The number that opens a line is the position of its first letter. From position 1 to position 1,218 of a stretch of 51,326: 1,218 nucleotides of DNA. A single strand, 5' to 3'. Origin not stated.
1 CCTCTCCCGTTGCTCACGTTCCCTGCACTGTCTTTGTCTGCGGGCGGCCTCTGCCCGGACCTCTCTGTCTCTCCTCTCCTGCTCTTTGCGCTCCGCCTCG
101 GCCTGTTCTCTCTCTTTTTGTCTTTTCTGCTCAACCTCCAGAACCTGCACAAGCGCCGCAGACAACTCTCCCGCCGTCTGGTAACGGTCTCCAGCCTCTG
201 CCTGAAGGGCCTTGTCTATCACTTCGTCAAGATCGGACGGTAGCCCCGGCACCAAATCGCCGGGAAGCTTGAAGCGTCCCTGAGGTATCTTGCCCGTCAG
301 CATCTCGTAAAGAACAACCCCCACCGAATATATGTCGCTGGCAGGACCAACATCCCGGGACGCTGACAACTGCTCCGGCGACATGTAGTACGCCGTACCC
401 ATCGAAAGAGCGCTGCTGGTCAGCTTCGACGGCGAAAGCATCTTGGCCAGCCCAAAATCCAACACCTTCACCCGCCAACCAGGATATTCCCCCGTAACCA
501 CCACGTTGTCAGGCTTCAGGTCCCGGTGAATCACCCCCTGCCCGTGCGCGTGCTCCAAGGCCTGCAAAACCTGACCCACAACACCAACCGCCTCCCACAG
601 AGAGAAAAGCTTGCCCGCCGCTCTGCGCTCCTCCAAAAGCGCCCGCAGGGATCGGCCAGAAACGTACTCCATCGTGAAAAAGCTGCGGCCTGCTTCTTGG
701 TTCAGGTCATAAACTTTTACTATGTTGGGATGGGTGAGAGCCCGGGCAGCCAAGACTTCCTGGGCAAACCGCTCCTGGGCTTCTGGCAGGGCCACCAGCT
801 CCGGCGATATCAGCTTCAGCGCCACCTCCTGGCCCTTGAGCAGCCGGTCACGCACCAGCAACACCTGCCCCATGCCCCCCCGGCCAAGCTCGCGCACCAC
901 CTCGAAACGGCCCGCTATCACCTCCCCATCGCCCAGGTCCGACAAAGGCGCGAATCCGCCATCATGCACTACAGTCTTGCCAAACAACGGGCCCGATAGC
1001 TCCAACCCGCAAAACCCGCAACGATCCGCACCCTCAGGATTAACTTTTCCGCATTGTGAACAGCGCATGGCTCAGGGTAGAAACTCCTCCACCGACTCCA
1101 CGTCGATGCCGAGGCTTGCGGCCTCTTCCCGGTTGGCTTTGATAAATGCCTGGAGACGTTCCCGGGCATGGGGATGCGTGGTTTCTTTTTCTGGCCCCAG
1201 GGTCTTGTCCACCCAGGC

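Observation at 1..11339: Island of Ser/Thr kinases, a double-FHA protein and two metallopeptidases unified by fused zinc-ribbon modules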

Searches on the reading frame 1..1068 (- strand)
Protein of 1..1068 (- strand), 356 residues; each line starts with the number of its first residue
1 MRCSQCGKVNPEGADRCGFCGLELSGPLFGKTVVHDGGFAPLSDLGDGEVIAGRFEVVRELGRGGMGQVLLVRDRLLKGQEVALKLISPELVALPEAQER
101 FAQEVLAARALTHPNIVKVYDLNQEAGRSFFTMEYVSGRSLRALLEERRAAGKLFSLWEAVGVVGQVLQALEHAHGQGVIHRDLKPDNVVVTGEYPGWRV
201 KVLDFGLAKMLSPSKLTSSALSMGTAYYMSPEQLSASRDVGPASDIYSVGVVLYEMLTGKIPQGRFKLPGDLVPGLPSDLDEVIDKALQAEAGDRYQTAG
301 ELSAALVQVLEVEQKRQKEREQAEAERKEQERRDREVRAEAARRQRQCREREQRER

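Call 6: search_protein_families(library=pfam, proteins=[window:1-1068:-], max_evalue=0.01)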
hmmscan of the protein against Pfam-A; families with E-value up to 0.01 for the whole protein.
window:1-1068:- (356 aa): 7 families
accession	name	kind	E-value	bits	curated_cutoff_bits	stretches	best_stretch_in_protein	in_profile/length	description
PF00069.31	Pkinase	-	1.2e-46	159.7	31.7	1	55-262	1-196/263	Protein kinase domain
PF07714.23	PK_Tyr_Ser-Thr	-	1e-28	100.8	23.1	1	56-265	2-207/258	Protein tyrosine and serine/threonine kinase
PF01636.29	APH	-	1.1e-08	35.5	23.2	1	157-210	142-199/239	Phosphotransferase enzyme family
PF03109.22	ABC1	-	2.9e-06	27.1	22.9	1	97-214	116-220/244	ABC1 atypical kinase-like domain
PF17667.7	Pkinase_fungal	-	0.00044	19.5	24.1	1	159-236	287-367/387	Fungal protein kinase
PF13240.11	Zn_Ribbon_1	-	0.00066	19.8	25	1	3-21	2-20/23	zinc-ribbon domain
PF12773.13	DZR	-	0.0071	16.9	27.3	0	3-25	1-23/45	Double zinc ribbon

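Call 7: search_protein_families(library=padloc, proteins=[window:1-1068:-], max_evalue=0.01)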
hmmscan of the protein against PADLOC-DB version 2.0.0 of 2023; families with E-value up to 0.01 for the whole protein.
window:1-1068:- (356 aa): 35 families (the best 25 are shown)
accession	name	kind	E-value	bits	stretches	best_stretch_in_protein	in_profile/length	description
PDLC04042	PD-T4-6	-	6.2e-76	253.8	1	48-324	4-287/292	-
PDLC04053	PD-T4-6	-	2.7e-72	241.8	1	51-339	7-298/311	-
PDLC04060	PD-T4-6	-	1.4e-71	239.9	1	48-328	3-289/486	-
PDLC04047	PD-T4-6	-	8.5e-66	220.3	1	49-330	6-293/327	-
PDLC04138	mad6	-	1.3e-65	220.6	1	49-341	47-344/659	mads_6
PDLC04054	PD-T4-6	-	2.5e-65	219.2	1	47-329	5-293/347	-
PDLC04057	PD-T4-6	-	1.1e-63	213.8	1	48-348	3-314/443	-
PDLC04061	PD-T4-6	-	3.8e-63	212.7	1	49-331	12-305/510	-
PDLC04043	PD-T4-6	-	6.6e-63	211.3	1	49-318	11-286/452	-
PDLC04048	PD-T4-6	-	3.4e-61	205.6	1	48-262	5-211/354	-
PDLC04041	PD-T4-6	-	1e-60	204.2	1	32-319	7-303/443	-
PDLC04039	PD-T4-6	-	1.5e-58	196.9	1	44-317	6-283/458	-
PDLC04052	PD-T4-6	-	1.4e-57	194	1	49-331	5-297/496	-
PDLC04040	PD-T4-6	-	6.2e-55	185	1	61-352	2-309/547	-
PDLC04064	PD-T4-6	-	2.3e-46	156.4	1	53-306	20-277/369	-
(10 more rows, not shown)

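Call 77: search_protein_families(library=ncbifam, proteins=[window:1-1068:-], max_evalue=0.01)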
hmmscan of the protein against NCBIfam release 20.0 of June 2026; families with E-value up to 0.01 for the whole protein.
window:1-1068:- (356 aa): 17 families
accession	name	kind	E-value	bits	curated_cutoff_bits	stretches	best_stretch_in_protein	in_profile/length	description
NF033483.0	PknB_PASTA_kin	equivalog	2e-78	264.8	450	1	48-347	2-307/563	Stk1 family PASTA domain-containing Ser/Thr kinase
NF047741.1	antiphage_MADS6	equivalog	1.4e-52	179.1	460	2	155-330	296-481/612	methylation-associated defense system protein kinase MAD6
NF052427.1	StpK7MSMEG_1200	equivalog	3.2e-45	154.7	900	1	53-335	7-295/601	serine/threonine protein kinase StpK7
NF009651.0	PRK13184.1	equivalog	6.7e-38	130.2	839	1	53-315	2-296/932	serine/threonine-protein kinase PknD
TIGR03903.1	TOMM_kin_cyc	equivalog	2.1e-37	128.6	705.75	1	79-263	3-190/1267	TOMM system kinase/cyclase fusion protein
NF053615.1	SerThrKinAfsKStmc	equivalog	5.7e-35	121.2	1300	1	53-307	13-265/809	protein serine/threonine kinase AfsK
NF033442.0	BREX_PglW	equivalog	1.7e-28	99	990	1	46-263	505-710/1391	BREX system serine/threonine kinase PglW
NF038150.1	lanthi_synth_IV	equivalog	2.2e-27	95.8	650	1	49-344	185-470/851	class IV lanthionine synthetase LanL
NF058632.1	SerThrKinPrkT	equivalog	4.7e-21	75.1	280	1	54-346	22-297/322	serine/threonine protein kinase PrkT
NF043056.1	T4SS_LegK1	equivalog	7.1e-16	57.9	550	1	119-255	144-282/516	Dot/Icm T4SS effector kinase LegK1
NF038151.1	lanthi_synth_III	equivalog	9.2e-15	54.1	575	1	97-345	266-497/833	class III lanthionine synthetase LanKC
TIGR03724.2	arch_bud32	equivalog_domain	1.5e-07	31.1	125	1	119-211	60-134/193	KEOPS complex kinase/ATPase Bud32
NF011463.0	PRK14879.1-4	equivalog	2.3e-06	27.2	188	1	126-212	90-164/237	Kae1-associated kinase Bud32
NF007174.0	PRK09605.1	equivalog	7.4e-05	21.4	447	1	118-210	402-475/535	bifunctional N(6)-L-threonylcarbamoyladenine synthase/serine/threonine protein kinase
NF011460.0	PRK14879.1-1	equivalog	0.0011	18.2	199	1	131-210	88-159/232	Kae1-associated kinase Bud32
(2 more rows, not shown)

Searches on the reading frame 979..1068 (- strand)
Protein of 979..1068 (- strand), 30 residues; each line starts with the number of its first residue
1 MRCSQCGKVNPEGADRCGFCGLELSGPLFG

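Call 73: search_protein_families(library=pfam, proteins=[window:979-1068:-], max_evalue=1)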
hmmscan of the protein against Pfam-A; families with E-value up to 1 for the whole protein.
seq(30 aa): 10 families
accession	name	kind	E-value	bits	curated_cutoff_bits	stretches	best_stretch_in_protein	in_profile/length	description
PF13240.11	Zn_Ribbon_1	-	1e-05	25.6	25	1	3-22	2-21/23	zinc-ribbon domain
PF24463.1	DUF7577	-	0.00016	21.6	28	1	2-24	4-26/27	Domain of unknown function (DUF7577)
PF12773.13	DZR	-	0.00025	21.6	27.3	1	3-25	1-23/45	Double zinc ribbon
PF13248.11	Zn_ribbon_3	-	0.0033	17.3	27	1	2-24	4-26/26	zinc-ribbon domain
PF06221.18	zf-C2HC5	-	0.033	14.6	25.8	1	2-24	19-44/54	Putative zinc finger motif, C2HC5-type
PF19474.4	DUF6011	-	0.074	13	26.6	1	15-27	9-21/37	Family of unknown function (DUF6011)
PF06689.19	zf-C4_ClpX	-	0.14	12.5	27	0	2-10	2-10/39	ClpX C4-type zinc finger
PF17032.10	Zn_ribbon_15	-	0.23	12.7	28.9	1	2-21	54-73/73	zinc-ribbon family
PF23015.2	zf-WIZ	-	0.23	11.2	27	1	16-28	7-19/35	Zinc finger found in WIZ protein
PF24560.1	zf-C2H2_OTU1_C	-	0.71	10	27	0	16-26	6-16/35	Ubiquitin thioesterase OTU1, C-terminal C2H2-type zinc finger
